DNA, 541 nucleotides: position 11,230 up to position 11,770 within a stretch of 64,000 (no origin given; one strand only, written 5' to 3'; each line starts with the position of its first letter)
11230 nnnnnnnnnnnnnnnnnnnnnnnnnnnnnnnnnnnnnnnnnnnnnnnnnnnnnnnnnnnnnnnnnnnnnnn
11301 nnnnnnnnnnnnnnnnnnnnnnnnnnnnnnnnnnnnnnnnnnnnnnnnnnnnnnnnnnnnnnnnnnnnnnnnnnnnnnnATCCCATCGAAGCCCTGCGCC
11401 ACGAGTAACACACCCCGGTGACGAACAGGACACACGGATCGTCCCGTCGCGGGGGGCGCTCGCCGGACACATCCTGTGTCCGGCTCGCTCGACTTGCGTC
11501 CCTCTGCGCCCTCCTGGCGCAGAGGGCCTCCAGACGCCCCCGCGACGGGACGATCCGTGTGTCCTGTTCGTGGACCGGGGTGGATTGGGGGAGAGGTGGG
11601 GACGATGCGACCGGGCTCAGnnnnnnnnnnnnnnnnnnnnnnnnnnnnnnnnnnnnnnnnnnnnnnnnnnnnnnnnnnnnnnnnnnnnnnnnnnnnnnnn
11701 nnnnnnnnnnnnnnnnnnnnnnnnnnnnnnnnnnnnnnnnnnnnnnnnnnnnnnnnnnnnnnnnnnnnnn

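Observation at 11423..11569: Nested palindromic element I: 35-bp outer inverted repeat enclosing two perfect hairpins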

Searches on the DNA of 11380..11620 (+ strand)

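Call 15: search_rna_families(source=window, start=11380, end=11620, threshold=evalue, max_evalue=10, show_alignments=3)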
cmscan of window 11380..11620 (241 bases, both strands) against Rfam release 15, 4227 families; matches with E-value up to 10: 7.
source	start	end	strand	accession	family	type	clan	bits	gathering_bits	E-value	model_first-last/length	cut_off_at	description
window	11380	11597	-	RF02532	MNV_3UTR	Cis-reg;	-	13.9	70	0.5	1-159/222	3'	Murine norovirus 3'UTR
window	11495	11553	-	RF02790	sodF_sRNA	Gene; sRNA;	-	13.6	46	8.5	1-90/90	no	sodF sRNA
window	11403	11528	+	RF02832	Scr5676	Gene; sRNA;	-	13.1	56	4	7-118/130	no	Streptomyces RNA 5676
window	11500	11526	+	RF02487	GlsR24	Gene; snRNA; snoRNA; HACA-box;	-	12.3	100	0.89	109-136/147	no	Small nucleolar RNA GlsR24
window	11500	11526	-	RF02487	GlsR24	Gene; snRNA; snoRNA; HACA-box;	-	9.6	100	5.3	109-136/147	no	Small nucleolar RNA GlsR24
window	11506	11539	-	RF04320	RsmV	Gene; sRNA;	CL00106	7.4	100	5.5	17-50/196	no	RsmV RNA family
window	11466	11480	-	RF04320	RsmV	Gene; sRNA;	CL00106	7.3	100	5.7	162-177/196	no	RsmV RNA family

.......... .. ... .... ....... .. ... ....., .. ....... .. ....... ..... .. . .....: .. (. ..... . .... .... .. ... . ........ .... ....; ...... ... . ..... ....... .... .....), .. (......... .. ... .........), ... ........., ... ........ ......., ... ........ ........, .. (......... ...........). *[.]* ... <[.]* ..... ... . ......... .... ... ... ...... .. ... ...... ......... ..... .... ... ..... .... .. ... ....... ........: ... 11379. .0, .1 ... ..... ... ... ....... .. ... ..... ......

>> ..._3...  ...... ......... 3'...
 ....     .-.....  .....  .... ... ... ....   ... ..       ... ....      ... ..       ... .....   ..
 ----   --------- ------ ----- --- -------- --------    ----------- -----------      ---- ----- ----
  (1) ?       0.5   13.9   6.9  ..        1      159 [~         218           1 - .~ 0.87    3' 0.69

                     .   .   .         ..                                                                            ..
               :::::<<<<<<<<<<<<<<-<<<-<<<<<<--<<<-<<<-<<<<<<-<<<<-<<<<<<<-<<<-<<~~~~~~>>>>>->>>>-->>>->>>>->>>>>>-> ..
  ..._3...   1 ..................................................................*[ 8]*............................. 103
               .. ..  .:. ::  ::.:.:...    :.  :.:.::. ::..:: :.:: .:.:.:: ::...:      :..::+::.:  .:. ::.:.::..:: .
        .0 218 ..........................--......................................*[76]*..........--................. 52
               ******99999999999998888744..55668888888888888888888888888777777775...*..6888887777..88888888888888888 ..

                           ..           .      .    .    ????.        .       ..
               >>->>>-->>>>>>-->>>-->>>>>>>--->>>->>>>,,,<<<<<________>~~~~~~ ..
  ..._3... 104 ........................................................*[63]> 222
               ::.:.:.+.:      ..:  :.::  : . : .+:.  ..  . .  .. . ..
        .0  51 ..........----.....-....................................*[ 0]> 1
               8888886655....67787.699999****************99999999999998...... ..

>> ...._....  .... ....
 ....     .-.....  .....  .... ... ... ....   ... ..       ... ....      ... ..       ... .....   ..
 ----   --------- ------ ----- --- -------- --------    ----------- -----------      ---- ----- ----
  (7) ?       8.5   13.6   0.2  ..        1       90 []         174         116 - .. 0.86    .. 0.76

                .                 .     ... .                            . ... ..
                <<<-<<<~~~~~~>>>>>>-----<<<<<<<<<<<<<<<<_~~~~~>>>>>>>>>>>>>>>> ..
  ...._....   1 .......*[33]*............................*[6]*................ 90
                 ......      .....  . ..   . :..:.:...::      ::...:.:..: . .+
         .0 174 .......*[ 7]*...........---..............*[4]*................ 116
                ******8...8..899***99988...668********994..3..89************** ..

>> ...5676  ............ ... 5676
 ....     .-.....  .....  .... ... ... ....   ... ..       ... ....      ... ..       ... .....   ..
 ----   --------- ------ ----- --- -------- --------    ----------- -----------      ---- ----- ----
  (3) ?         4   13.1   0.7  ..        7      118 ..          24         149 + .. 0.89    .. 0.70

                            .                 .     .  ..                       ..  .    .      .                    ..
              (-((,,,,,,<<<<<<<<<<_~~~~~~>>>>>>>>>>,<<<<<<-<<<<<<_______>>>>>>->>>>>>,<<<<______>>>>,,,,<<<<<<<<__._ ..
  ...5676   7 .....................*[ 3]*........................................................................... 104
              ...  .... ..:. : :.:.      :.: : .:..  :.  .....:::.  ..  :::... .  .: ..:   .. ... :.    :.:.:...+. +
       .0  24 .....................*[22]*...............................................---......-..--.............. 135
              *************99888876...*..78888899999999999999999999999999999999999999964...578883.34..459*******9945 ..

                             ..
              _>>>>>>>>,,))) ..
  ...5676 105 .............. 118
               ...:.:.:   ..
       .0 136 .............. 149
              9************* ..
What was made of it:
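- On Any Rfam RNA family: The best hit on the element scores 13.9 bits against a threshold of 70 (call 15).
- There are weak, non-significant Rfam hits to RsmV on the minus strand (E about 5.5, call 15).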

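Call 26: build_rna_model(alignment_id=A2)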
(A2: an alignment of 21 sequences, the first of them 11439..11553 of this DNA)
Model R1 built from alignment A2 (21 sequences, 120 columns); structure: RNAalifold consensus.
model positions 115; base pairs 43; branch points 2; effective number of sequences 0.83; information 0.59 bits per position. Calibrated on 0.2 Mb of random sequence (short: E-values are rough).
structure used (alignment columns):
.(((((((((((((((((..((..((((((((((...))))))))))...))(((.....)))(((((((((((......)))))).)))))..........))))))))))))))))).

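Call 27: search_with_rna_model(model_id=R1, sources=[window, L001, L002, L003, L005, L006, L007, L008, L010, L013, L014, L015, L016, L017, L018, L019, L020, L021, L022, L023, L024, L025], max_evalue=1)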
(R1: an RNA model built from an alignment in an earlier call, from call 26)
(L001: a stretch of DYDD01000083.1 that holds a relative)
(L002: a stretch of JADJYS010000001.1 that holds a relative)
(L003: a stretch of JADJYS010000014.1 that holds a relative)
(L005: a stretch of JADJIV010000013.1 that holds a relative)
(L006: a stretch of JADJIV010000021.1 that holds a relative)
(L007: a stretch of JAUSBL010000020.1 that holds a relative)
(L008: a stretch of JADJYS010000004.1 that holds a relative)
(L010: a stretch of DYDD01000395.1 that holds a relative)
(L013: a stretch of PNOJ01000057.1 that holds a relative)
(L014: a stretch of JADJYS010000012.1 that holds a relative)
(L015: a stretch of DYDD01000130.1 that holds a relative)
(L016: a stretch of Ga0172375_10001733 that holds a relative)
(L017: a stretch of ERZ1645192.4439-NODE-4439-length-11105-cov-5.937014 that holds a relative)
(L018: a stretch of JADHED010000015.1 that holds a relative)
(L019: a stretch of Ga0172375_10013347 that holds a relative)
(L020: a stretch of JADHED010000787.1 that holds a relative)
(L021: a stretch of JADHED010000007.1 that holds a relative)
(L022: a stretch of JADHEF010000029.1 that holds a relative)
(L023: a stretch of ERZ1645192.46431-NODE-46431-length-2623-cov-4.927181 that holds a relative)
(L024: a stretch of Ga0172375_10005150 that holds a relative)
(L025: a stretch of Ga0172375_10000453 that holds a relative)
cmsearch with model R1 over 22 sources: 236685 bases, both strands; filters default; matches with E-value up to 1: 51.
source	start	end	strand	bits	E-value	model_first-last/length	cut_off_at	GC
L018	3131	3245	+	127.8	8.3e-23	1-115/115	no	0.74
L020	9279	9393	-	125.5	2.4e-22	1-115/115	no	0.75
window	11439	11553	+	125.2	2.8e-22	1-115/115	no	0.75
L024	4868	4982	-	123.9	5e-22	1-115/115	no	0.76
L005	2380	2494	-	123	7.5e-22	1-115/115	no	0.75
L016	643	757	-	121.8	1.3e-21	1-115/115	no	0.75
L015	4242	4356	+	121.5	1.5e-21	1-115/115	no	0.76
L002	800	914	+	121.3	1.6e-21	1-115/115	no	0.75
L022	3579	3693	+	119.1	4.5e-21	1-115/115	no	0.74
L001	6596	6710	-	117.9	7.8e-21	1-115/115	no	0.77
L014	4322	4436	+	112.8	7.9e-20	1-115/115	no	0.78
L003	1828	1943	+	111.6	1.4e-19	1-115/115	no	0.75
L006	3418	3534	-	111.2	1.7e-19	1-115/115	no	0.74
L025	7109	7224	+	111.1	1.8e-19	1-115/115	no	0.76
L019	565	679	-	111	1.8e-19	1-115/115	no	0.77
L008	3778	3892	-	110.9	1.9e-19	1-115/115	no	0.77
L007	1122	1236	+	110.3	2.5e-19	1-115/115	no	0.74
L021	6372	6487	-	110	2.9e-19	1-115/115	no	0.76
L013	1793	1908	-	106.7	1.3e-18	1-115/115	no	0.78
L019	261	375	+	106.4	1.5e-18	1-115/115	no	0.77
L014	4626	4741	-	101.9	1.2e-17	1-115/115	no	0.76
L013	5600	5714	+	91.9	1.2e-15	1-115/115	no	0.79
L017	17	132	-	87.7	8.1e-15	1-115/115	no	0.73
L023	2530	2623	-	84.7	3.1e-14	22-115/115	5'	0.77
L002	4782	4896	+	75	2.7e-12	1-115/115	no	0.8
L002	5009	5121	-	61.4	1.3e-09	1-115/115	no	0.77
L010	1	85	-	59.1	3.9e-09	1-84/115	3'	0.78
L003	1828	1943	-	29.4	0.0032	1-115/115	no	0.75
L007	1122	1236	-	27.6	0.007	1-115/115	no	0.74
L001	6596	6710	+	26.1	0.015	1-115/115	no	0.77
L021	6372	6487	+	25.3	0.021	1-115/115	no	0.76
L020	9323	9418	+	25.2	0.021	1-115/115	no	0.73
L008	3778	3892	+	23.5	0.046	1-115/115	no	0.77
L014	4620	4747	+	23.5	0.047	1-115/115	no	0.72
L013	1793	1908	+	23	0.06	1-115/115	no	0.78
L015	4242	4356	-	22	0.093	1-115/115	no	0.76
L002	7690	7797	-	21.6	0.11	1-115/115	no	0.7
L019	255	381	-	21.4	0.12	1-115/115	no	0.74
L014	4341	4371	-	21.4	0.12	20-50/115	no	0.71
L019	630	660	+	21.4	0.12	20-50/115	no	0.71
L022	3598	3628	-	21.4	0.12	20-50/115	no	0.71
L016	694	788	+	21.4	0.12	1-115/115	no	0.71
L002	819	849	-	21.1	0.14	20-50/115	no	0.84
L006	3485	3515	+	21.1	0.14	20-50/115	no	0.84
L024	4933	4963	+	20.1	0.22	20-50/115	no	0.77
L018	3150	3180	-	19.5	0.29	20-50/115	no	0.71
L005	2445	2475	+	17.9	0.61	20-50/115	no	0.74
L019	3171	3209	-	16.9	0.95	1-115/115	no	0.82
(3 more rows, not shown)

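Call 46: search_dna_similar(query=window:11405-11590:+, collection=plasmids, mode=distant, max_evalue=0.01)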
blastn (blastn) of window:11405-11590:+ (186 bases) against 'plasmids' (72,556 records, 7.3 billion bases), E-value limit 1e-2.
No match.
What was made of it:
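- Tried and rejected: PLSDB plasmids, blastn: no match (call 46).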

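Call 51: search_with_rna_model(model_id=R1, sources=[L027, L028, L029, L030, L031], max_evalue=1)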
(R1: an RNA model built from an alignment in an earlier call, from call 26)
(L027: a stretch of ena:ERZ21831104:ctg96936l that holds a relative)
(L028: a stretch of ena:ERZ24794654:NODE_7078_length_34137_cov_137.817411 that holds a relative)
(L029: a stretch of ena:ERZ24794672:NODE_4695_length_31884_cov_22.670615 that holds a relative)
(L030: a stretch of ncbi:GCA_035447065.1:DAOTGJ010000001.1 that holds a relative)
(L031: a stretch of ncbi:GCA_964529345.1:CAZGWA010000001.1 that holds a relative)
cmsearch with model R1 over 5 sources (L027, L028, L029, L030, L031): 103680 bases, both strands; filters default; matches with E-value up to 1: 1.
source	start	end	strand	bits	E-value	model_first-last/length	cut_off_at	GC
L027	14706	14789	-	16.8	0.44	1-115/115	no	0.69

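Call 60: search_with_rna_model(model_id=R1, sources=[L032, L033, L034], max_evalue=1)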
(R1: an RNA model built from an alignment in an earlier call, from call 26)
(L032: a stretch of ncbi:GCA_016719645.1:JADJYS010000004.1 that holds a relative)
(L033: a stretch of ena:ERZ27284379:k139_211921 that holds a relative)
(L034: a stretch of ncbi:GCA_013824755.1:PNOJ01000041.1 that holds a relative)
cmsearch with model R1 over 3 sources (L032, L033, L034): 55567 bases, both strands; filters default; matches with E-value up to 1: 8.
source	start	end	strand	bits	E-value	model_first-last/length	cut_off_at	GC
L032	11320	11434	+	116.1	4.2e-21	1-115/115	no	0.69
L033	11299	11413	+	110.2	6.1e-20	1-115/115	no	0.77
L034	3041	3155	+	110.2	6.1e-20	1-115/115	no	0.77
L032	11588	11697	-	97.4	2.2e-17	1-115/115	no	0.72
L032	11587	11698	+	31.1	0.00035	1-115/115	no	0.71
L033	11299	11413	-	22.7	0.016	1-115/115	no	0.77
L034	3041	3155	-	22.7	0.016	1-115/115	no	0.77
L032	11339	11369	-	16.1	0.32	20-50/115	no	0.71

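Call 65: search_with_rna_model(model_id=R1, sources=[window, L001, L002, L003, L005, L006, L007, L008, L013, L014, L015, L016, L017, L018, L019, L020, L021, L022, L024, L025, L032, L033], max_evalue=0.000001, make_alignment=true)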
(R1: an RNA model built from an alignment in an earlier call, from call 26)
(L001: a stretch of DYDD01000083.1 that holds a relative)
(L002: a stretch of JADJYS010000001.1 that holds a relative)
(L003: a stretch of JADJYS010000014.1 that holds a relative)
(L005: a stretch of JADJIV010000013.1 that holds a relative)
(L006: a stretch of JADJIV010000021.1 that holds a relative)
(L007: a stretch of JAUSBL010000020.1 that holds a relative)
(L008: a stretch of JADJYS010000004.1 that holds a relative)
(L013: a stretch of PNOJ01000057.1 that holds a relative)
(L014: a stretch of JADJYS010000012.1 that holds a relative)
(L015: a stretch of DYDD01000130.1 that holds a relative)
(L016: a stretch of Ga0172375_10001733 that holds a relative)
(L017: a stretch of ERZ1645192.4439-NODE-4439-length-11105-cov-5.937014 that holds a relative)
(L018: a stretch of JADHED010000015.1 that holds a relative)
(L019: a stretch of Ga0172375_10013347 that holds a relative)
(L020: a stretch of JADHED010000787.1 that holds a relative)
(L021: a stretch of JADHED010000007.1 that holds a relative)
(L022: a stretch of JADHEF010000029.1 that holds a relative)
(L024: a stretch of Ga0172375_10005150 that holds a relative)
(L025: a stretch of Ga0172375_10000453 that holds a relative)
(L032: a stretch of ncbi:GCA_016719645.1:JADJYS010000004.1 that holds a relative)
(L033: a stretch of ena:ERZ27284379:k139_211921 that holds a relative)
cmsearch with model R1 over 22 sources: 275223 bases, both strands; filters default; matches with E-value up to 0.000001: 29.
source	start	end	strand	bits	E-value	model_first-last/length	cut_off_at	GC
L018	3131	3245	+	127.8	9.7e-23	1-115/115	no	0.74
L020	9279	9393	-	125.5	2.8e-22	1-115/115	no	0.75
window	11439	11553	+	125.2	3.2e-22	1-115/115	no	0.75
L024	4868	4982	-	123.9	5.8e-22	1-115/115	no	0.76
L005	2380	2494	-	123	8.7e-22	1-115/115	no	0.75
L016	643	757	-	121.8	1.5e-21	1-115/115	no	0.75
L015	4242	4356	+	121.5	1.8e-21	1-115/115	no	0.76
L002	800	914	+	121.3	1.9e-21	1-115/115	no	0.75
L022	3579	3693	+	119.1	5.2e-21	1-115/115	no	0.74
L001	6596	6710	-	117.9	9.1e-21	1-115/115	no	0.77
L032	11320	11434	+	116.1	2.1e-20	1-115/115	no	0.69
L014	4322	4436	+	112.8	9.2e-20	1-115/115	no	0.78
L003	1828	1943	+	111.6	1.6e-19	1-115/115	no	0.75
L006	3418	3534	-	111.2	2e-19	1-115/115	no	0.74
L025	7109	7224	+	111.1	2e-19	1-115/115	no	0.76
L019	565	679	-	111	2.1e-19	1-115/115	no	0.77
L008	3778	3892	-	110.9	2.3e-19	1-115/115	no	0.77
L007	1122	1236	+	110.3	2.9e-19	1-115/115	no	0.74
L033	11299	11413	+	110.2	3e-19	1-115/115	no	0.77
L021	6372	6487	-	110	3.4e-19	1-115/115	no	0.76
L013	1793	1908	-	106.7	1.5e-18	1-115/115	no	0.78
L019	261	375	+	106.4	1.7e-18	1-115/115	no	0.77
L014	4626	4741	-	101.9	1.4e-17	1-115/115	no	0.76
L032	11588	11697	-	97.4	1.1e-16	1-115/115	no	0.72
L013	5600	5714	+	91.9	1.4e-15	1-115/115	no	0.79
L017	17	132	-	87.7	9.4e-15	1-115/115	no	0.73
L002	4782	4896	+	75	3.1e-12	1-115/115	no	0.8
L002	5009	5121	-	61.4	1.6e-09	1-115/115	no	0.77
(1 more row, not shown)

Alignment A3: 29 matches aligned to the model, 121 columns, each read 5' to 3' on its own strand. Consensus structure (alignment columns), stored with it:
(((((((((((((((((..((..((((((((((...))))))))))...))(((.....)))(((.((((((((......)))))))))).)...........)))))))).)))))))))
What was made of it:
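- On REP/BIME (REP-RAYT): Inverted pairs occur in L014, L019, L002 and L032 (calls 27, 60, 65).
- The covariance model finds 29 full copies at about 14 loci (calls 27, 60, 65).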
